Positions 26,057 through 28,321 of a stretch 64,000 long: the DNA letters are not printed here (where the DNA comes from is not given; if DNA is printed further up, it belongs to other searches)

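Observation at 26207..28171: A PAS-cyclase has both metal-binding Asp residues but not the N/R pair, so it may pair with the degenerate receptor cyclase ~18 kb away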

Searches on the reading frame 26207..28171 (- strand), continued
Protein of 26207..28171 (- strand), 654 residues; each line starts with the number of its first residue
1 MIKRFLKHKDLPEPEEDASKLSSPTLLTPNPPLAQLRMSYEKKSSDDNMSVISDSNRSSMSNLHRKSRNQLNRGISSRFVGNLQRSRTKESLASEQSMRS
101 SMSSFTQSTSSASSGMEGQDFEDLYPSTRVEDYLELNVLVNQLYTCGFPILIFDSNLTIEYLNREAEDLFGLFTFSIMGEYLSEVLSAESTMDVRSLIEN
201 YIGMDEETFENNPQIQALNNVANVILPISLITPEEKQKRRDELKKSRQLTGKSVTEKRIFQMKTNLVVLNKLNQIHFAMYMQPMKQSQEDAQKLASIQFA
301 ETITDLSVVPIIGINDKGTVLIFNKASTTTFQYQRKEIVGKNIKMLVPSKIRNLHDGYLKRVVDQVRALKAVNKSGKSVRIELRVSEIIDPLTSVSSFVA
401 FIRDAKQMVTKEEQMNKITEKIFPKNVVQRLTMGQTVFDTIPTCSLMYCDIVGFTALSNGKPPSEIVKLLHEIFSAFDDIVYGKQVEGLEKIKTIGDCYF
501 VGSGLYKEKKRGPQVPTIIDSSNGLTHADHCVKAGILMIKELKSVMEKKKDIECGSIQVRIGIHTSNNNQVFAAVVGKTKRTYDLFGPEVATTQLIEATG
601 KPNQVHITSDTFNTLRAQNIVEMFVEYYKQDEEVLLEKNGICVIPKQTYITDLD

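Call 5: search_solved_structures(query=window:26207-28171:-, show_alignments=4, max_evalue=0.001)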
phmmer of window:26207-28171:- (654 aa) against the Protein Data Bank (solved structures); distinct sequences matched with E-value up to 0.001: 46.
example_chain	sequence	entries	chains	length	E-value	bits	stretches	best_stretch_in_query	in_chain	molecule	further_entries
8sl3_A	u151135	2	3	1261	2.6e-27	98.8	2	443-620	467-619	Adenylate cyclase type 5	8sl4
8buz_A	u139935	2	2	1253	6.1e-26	94.2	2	443-622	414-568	Adenylate cyclase type 8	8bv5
9u3p_A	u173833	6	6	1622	7.9e-25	90.5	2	439-614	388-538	Adenylate cyclase type 9,Protein M2-1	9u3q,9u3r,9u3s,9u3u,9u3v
7pd4_A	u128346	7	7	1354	1.3e-24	89.8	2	439-613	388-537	Adenylate cyclase 9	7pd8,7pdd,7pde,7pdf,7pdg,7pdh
6r4o_A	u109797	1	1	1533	2e-24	89.2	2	439-613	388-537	Adenylate cyclase 9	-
6r3q_A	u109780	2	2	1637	2.4e-24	88.9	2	439-613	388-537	Adenylate cyclase 9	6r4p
9bcv_A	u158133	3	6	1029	1.8e-17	66.2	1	405-615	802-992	Atrial natriuretic peptide receptor 1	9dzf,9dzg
9dzh_A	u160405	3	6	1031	1.8e-17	66.2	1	405-615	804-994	Atrial natriuretic peptide receptor 1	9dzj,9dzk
9bcl_A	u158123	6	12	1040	1.9e-17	66.2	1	405-615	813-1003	Atrial natriuretic peptide receptor 1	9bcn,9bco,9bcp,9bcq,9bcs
6pas_A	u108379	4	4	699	5.9e-17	64.5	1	402-614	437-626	Soluble guanylyl cyclase alpha-1 subunit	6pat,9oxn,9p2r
7yz9_A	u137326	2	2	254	2.8e-15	59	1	410-617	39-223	Adenylate cyclase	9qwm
4p2f_A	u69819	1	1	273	3e-15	58.9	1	410-617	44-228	Adenylate cyclase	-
4p2m_A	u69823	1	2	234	3.7e-15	58.6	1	414-617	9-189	Adenylate cyclase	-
4p2x_A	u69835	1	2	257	4.4e-15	58.4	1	413-617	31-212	Adenylate cyclase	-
6jt0_A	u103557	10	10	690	6e-15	57.9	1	402-616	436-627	Guanylate cyclase soluble subunit alpha-1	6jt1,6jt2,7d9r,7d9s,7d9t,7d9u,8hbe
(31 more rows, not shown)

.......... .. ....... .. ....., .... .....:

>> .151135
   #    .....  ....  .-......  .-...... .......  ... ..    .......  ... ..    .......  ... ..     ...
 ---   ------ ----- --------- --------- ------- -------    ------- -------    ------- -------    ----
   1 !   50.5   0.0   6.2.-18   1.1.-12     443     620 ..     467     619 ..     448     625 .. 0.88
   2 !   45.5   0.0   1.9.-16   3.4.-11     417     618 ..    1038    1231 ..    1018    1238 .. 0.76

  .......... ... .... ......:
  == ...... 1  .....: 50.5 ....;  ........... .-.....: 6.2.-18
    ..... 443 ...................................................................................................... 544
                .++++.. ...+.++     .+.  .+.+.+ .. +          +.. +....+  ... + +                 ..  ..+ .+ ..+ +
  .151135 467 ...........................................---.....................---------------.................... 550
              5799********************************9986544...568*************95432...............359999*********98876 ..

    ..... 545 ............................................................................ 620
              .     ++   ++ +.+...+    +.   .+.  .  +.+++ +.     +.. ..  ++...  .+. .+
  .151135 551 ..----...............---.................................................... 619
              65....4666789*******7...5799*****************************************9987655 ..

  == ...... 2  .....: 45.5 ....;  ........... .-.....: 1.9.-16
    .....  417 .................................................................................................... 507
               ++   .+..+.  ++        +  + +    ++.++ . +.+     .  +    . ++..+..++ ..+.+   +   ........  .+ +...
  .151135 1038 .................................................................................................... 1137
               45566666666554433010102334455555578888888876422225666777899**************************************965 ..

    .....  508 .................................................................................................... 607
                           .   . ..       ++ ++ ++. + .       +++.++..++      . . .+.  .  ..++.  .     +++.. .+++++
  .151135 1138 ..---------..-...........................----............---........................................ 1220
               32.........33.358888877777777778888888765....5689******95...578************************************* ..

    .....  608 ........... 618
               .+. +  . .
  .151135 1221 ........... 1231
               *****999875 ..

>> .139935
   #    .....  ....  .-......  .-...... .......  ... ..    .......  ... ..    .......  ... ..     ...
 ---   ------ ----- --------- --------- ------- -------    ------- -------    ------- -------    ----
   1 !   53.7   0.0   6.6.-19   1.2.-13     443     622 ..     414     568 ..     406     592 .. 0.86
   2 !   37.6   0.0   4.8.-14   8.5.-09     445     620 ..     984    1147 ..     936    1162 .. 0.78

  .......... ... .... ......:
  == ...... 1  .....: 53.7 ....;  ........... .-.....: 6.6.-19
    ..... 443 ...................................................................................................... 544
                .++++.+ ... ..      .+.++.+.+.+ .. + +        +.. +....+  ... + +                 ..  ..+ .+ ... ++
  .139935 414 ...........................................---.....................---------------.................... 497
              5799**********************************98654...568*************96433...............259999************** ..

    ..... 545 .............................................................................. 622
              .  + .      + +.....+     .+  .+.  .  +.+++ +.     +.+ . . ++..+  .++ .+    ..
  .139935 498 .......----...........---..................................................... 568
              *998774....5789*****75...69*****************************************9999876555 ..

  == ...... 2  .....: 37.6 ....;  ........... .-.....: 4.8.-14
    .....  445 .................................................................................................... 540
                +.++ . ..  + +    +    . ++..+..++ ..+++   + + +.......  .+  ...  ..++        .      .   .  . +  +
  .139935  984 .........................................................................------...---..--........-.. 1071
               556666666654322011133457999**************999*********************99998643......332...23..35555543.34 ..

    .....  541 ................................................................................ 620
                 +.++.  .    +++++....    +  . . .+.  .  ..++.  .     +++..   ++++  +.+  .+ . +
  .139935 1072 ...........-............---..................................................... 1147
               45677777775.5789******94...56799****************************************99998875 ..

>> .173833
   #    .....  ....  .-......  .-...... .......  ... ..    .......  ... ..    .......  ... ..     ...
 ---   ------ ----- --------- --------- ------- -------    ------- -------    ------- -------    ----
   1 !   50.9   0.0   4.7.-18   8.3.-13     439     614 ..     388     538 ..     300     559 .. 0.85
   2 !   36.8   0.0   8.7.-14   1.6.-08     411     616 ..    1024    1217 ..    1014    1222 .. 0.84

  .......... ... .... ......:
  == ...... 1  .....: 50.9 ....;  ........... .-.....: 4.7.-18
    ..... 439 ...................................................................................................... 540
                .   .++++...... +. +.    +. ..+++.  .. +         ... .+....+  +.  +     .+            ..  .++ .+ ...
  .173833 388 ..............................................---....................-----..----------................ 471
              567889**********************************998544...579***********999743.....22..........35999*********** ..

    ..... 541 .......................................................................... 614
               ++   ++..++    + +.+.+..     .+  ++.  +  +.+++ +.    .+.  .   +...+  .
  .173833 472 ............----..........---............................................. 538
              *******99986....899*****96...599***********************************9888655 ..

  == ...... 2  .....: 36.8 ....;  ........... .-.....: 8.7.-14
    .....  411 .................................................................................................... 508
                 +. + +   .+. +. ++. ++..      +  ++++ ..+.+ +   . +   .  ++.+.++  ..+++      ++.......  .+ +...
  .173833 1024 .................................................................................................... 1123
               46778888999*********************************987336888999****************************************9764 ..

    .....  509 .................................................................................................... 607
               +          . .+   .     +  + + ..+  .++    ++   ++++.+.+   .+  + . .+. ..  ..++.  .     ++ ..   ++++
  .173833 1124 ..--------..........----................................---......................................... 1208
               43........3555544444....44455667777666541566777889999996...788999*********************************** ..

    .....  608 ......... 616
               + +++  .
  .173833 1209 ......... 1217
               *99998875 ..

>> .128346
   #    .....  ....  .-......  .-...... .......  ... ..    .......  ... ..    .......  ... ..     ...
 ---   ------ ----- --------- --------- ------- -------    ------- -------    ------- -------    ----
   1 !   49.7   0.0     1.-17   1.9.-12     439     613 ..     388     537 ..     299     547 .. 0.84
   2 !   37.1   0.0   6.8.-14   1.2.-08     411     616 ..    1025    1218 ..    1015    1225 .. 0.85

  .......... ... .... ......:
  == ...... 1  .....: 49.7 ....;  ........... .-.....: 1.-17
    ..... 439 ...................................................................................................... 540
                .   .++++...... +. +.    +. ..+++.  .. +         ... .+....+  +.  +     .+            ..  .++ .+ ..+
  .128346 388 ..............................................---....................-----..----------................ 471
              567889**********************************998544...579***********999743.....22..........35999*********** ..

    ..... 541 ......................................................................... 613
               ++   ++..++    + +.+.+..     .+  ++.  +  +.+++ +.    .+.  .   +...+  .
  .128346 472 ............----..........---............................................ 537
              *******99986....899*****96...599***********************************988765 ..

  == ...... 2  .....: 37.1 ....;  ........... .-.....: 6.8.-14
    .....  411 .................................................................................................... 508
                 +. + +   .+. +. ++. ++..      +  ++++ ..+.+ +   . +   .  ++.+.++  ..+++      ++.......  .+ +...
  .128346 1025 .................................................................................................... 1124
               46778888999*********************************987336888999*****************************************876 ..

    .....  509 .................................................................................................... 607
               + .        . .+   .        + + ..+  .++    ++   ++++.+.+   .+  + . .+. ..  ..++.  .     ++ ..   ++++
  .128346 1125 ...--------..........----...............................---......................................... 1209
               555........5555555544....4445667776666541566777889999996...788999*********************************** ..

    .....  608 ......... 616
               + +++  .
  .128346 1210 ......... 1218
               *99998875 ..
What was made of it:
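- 26852..26959 (-): Linker or transducer helix (aa 405-440, '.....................') leading into the CHD. PDB alignments to sGC alpha/beta, NPR-A and Rv1625c begin at query residues 402-414, upstream of the CHD (call 5).
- Checked: phmmer alignment to AC5 C2 places '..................' on '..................' (call 5).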
